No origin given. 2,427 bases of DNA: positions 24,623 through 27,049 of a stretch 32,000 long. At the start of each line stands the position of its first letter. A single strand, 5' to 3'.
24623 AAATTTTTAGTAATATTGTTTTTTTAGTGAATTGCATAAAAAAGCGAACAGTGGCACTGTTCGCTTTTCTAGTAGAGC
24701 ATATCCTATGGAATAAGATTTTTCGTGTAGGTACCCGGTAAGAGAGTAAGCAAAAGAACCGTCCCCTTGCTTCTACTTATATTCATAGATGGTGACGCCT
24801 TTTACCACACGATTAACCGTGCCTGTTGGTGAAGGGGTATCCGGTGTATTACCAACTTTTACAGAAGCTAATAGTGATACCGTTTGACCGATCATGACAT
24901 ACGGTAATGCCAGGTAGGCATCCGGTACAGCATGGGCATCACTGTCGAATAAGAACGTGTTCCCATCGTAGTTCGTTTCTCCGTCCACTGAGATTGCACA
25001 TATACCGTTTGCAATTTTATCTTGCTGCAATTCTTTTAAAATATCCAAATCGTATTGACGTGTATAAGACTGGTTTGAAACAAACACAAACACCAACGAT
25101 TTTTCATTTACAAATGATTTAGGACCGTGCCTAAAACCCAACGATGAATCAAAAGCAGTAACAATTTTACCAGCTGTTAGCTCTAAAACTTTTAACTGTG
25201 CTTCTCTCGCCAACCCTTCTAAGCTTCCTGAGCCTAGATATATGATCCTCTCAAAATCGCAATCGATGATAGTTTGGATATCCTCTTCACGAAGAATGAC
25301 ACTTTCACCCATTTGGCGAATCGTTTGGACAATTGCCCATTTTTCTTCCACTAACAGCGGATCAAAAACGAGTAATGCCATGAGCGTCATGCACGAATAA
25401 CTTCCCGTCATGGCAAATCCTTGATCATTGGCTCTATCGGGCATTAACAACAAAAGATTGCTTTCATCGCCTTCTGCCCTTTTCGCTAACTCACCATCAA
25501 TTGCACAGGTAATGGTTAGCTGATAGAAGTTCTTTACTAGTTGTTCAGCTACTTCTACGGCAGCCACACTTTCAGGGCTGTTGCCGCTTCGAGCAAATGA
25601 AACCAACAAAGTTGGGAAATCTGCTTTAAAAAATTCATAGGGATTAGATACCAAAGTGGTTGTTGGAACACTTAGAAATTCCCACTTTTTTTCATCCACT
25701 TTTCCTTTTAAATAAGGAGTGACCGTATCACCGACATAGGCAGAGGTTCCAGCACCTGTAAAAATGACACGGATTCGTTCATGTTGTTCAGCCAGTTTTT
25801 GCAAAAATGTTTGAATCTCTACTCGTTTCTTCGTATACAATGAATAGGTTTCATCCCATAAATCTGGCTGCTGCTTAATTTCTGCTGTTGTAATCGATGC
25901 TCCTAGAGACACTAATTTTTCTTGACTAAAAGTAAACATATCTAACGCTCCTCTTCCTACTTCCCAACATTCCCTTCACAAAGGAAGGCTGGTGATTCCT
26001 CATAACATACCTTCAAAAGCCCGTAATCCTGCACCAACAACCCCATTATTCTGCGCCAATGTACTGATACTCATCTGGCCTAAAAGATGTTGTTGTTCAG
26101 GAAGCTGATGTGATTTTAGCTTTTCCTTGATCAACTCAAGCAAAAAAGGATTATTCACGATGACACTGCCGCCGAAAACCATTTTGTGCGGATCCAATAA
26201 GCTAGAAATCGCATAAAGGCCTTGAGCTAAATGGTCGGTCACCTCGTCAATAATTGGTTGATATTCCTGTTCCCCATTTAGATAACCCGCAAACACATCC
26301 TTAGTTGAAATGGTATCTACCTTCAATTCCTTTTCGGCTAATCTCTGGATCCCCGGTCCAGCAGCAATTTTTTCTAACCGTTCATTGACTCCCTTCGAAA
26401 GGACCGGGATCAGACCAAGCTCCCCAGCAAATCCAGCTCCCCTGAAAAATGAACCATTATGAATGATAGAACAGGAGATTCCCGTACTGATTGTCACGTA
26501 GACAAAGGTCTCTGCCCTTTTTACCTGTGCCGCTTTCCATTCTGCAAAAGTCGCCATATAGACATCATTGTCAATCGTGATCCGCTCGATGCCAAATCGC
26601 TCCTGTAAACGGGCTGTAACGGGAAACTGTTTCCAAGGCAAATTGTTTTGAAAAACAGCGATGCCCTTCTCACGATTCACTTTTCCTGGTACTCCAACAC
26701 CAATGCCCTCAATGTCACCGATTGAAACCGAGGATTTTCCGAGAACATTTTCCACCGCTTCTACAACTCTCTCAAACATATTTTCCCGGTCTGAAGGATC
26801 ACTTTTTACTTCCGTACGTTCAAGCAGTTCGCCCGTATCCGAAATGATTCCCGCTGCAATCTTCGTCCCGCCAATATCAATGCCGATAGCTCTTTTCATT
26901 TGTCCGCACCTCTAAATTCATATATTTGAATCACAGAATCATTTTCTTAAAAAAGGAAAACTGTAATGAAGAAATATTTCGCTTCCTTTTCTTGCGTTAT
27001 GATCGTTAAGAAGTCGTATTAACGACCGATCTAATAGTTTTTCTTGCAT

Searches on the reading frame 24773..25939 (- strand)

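Call 60: search_protein_families(library=pfam, proteins=[window:24773-25939:-], max_evalue=0.00001)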
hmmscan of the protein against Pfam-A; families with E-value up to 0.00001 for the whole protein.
window:24773-25939:- (388 aa): 1 family
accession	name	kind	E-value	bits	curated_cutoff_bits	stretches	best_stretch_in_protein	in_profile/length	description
PF01380.27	SIS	-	1.2e-11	45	25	0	230-309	6-81/131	SIS domain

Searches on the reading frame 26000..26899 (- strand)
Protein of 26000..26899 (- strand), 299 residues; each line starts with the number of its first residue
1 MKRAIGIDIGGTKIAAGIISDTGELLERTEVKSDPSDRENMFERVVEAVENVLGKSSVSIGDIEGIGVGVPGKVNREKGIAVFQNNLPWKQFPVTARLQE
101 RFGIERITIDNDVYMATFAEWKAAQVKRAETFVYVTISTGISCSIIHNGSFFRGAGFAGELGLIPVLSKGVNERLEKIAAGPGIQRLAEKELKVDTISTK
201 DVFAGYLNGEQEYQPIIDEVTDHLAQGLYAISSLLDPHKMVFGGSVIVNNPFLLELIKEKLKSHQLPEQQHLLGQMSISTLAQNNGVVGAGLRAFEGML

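Call 60: search_protein_families(library=pfam, proteins=[window:26000-26899:-], max_evalue=0.00001)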
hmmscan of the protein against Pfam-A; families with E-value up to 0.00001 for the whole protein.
window:26000-26899:- (299 aa): 2 families
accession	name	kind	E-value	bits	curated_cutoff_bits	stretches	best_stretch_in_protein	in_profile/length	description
PF00480.26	ROK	-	1.9e-48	165.9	22.9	1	5-290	2-287/294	ROK family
PF01869.26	BcrAD_BadFG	-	5.2e-07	29.9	31.5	1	5-72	1-71/271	BadF/BadG/BcrA/BcrD ATPase family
